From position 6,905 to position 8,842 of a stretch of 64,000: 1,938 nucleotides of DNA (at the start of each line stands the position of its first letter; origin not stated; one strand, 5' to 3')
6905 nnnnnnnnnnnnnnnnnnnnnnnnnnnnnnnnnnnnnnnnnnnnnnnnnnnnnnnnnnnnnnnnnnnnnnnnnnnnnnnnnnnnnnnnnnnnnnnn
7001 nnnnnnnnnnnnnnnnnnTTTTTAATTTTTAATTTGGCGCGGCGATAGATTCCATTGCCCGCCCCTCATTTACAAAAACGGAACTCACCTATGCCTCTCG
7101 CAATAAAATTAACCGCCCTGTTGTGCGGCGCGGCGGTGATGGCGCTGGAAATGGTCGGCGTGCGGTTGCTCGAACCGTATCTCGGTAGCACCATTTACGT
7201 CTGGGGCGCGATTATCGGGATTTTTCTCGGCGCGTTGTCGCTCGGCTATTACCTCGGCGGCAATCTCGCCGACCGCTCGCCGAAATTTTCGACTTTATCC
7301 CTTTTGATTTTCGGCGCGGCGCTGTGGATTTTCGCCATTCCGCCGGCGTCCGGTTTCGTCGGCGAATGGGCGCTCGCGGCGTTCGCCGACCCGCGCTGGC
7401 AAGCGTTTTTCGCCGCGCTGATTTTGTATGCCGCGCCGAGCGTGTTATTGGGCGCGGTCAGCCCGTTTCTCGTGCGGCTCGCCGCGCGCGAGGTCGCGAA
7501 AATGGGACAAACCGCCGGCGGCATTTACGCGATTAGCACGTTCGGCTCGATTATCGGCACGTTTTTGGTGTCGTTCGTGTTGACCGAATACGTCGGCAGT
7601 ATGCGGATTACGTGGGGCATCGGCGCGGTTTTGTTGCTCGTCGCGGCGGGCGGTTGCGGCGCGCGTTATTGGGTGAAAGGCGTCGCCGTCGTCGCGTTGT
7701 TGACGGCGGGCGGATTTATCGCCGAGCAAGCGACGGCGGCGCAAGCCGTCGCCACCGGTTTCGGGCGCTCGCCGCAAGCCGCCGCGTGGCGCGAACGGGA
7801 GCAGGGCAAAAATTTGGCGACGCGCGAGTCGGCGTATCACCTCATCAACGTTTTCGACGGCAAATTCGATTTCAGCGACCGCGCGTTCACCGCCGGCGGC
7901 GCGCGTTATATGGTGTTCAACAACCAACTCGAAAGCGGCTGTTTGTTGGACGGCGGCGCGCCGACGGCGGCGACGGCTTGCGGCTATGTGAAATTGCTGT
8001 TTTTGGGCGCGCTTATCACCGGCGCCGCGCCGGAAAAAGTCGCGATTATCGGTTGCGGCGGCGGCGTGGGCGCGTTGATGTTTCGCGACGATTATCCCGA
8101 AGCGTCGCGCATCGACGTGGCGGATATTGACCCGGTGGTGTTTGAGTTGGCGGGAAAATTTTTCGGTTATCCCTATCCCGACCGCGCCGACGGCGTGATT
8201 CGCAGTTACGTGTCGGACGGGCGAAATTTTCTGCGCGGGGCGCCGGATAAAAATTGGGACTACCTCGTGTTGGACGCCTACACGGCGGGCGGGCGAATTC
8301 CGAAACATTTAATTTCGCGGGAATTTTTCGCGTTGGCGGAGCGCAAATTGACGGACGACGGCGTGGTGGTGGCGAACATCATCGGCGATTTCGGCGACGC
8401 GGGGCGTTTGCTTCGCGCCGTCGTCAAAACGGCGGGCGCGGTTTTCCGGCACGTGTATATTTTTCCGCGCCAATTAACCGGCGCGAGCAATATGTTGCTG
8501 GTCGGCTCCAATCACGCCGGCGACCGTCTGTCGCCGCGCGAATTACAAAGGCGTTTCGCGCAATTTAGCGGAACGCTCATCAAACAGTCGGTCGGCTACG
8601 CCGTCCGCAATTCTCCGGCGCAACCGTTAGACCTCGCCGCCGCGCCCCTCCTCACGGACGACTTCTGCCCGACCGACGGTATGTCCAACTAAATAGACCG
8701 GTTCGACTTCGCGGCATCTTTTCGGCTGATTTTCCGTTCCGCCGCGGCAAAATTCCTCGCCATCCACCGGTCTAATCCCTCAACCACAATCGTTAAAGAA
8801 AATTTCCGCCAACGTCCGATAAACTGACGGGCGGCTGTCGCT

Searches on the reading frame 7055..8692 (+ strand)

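Call 65: search_protein_families(library=pfam, proteins=[window:7055-8692:+], max_evalue=0.001)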
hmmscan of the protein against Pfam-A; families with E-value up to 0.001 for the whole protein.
window:7055-8692:+ (545 aa): 1 family
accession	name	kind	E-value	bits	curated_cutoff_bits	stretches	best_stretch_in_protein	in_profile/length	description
PF01564.23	Spermine_synth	-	2.8e-08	33.9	22.9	1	320-440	13-130/186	Spermine/spermidine synthase domain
